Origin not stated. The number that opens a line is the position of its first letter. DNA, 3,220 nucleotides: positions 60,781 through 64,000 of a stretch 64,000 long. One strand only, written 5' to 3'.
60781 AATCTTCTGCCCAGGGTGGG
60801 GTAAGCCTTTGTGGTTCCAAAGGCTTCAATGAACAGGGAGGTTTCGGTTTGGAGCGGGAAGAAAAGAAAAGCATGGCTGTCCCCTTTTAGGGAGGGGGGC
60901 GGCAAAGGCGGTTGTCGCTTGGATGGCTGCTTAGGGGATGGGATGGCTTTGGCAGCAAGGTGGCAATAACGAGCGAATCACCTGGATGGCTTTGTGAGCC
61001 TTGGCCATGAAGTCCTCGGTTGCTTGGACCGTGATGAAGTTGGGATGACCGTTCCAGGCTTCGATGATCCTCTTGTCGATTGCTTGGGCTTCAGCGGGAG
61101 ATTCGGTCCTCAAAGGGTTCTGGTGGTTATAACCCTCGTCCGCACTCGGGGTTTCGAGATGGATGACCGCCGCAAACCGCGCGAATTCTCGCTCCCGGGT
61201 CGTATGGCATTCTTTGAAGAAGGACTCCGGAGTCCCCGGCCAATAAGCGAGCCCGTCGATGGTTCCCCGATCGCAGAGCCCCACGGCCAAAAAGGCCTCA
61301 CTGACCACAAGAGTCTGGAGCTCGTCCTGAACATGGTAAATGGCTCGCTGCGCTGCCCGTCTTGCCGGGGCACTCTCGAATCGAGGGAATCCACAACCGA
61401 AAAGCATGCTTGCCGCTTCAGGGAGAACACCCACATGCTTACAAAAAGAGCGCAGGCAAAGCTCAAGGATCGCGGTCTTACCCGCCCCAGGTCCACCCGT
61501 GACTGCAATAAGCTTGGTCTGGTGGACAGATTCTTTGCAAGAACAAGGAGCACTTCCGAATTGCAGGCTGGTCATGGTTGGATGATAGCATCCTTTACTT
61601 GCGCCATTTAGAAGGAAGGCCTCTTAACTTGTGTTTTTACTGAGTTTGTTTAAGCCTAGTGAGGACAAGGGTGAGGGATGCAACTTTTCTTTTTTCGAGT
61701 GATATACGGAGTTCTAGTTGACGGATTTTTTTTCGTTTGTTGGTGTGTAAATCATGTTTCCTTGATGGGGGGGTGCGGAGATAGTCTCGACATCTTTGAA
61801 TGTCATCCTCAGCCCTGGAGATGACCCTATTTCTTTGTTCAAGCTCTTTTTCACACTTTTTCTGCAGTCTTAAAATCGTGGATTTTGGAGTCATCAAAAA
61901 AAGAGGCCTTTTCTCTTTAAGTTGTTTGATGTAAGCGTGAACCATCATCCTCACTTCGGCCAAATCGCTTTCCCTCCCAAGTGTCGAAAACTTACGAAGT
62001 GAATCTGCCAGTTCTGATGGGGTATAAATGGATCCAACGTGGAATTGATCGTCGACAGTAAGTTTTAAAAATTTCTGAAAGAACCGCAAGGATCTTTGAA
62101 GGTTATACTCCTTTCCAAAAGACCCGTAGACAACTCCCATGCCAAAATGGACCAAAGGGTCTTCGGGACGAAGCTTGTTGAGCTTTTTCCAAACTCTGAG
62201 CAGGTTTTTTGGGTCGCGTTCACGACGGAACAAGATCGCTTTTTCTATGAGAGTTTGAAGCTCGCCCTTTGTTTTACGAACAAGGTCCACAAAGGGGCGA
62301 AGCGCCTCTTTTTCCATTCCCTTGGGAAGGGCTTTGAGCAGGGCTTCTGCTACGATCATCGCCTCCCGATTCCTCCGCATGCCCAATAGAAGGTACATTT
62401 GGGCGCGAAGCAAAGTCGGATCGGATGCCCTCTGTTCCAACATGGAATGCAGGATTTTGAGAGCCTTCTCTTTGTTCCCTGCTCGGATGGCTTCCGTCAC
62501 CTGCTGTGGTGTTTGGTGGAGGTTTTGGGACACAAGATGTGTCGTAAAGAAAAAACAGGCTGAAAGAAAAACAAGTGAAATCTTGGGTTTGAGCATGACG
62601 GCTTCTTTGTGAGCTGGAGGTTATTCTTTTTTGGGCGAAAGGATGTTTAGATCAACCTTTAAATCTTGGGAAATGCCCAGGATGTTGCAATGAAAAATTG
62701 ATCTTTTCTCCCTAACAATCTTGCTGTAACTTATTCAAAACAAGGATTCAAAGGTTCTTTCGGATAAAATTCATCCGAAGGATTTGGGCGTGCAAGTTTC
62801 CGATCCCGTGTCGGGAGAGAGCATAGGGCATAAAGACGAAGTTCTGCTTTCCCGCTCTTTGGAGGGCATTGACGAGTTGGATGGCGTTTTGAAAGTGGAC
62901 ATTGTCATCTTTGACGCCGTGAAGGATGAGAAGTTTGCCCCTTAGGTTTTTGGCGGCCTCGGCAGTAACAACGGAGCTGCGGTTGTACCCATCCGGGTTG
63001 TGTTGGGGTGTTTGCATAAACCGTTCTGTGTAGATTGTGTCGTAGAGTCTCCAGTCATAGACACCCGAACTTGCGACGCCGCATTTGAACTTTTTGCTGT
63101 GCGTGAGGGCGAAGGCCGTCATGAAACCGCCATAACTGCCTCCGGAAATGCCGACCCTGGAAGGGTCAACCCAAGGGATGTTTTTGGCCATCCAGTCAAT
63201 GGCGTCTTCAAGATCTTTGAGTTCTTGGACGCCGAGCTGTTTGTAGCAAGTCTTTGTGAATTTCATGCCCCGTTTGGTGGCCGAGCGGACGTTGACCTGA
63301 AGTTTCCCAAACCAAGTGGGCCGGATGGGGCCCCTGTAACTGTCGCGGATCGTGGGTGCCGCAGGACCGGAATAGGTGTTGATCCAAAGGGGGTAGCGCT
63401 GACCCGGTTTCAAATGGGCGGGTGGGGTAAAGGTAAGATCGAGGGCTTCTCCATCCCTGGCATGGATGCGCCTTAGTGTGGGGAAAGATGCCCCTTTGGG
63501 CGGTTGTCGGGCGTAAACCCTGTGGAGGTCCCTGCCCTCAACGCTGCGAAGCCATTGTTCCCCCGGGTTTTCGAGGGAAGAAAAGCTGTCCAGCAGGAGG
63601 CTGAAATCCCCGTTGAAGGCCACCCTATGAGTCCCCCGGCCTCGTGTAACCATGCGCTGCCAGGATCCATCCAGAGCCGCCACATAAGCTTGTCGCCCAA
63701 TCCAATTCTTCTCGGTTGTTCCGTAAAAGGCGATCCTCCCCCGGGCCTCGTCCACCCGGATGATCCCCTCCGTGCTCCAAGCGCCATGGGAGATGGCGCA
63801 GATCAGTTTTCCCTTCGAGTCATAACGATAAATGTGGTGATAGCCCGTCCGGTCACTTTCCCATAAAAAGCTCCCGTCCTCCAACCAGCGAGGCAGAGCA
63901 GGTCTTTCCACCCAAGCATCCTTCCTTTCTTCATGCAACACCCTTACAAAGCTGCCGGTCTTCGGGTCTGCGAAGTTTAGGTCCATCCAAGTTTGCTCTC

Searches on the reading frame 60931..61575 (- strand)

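Call 20: search_protein_families(library=pfam, proteins=[window:60931-61575:-], max_evalue=0.001)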
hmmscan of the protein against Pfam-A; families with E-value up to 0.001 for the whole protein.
window:60931-61575:- (214 aa): 2 families
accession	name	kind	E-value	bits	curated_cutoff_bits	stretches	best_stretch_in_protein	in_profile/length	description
PF13521.12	AAA_28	-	3.7e-15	57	27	1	23-179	2-151/164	AAA domain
PF13245.12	AAA_19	-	2.8e-05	24.7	25.1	1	18-88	9-67/134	AAA domain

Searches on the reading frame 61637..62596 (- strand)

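Call 20: search_protein_families(library=pfam, proteins=[window:61637-62596:-], max_evalue=0.001)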
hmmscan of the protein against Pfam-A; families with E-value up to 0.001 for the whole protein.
window:61637-62596:- (319 aa): 1 family
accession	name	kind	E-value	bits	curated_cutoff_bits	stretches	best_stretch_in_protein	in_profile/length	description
PF13428.12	TPR_14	-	8.3e-06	26.4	23.5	0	37-65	12-40/44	Tetratricopeptide repeat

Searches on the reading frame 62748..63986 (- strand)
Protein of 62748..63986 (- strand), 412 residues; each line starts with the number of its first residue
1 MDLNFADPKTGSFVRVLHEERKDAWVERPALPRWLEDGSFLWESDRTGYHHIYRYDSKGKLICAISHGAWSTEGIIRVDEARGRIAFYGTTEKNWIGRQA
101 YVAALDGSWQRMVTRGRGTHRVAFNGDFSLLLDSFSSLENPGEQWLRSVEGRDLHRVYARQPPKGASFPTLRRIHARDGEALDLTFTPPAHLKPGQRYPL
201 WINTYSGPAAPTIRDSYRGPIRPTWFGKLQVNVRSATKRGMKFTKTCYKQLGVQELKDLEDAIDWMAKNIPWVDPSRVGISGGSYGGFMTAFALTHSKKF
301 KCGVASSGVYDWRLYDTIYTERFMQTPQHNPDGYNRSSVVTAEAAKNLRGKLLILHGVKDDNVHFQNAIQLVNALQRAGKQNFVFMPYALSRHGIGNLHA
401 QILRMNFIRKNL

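Call 20: search_protein_families(library=pfam, proteins=[window:62748-63986:-], max_evalue=0.001)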
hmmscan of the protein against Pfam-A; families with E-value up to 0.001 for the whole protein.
window:62748-63986:- (412 aa): 5 families
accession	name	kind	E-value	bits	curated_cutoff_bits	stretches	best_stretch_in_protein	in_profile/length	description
PF00326.27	Peptidase_S9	-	8.2e-46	156.6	22.6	1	229-402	18-196/213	Prolyl oligopeptidase family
PF00930.27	DPPIV_N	-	8.3e-21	74.5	22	1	2-141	211-353/354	Dipeptidyl peptidase IV (DPP IV) N-terminal region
PF02129.25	Peptidase_S15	-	1e-14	55.3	23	1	245-324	66-143/262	X-Pro dipeptidyl-peptidase (S15 family)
PF08840.17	BAAT_C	-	0.00038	21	20.9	0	259-326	6-72/210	BAAT / Acyl-CoA thioester hydrolase C terminal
PF05577.18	Peptidase_S28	-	0.00095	18.5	25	0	254-330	91-167/434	Serine carboxypeptidase S28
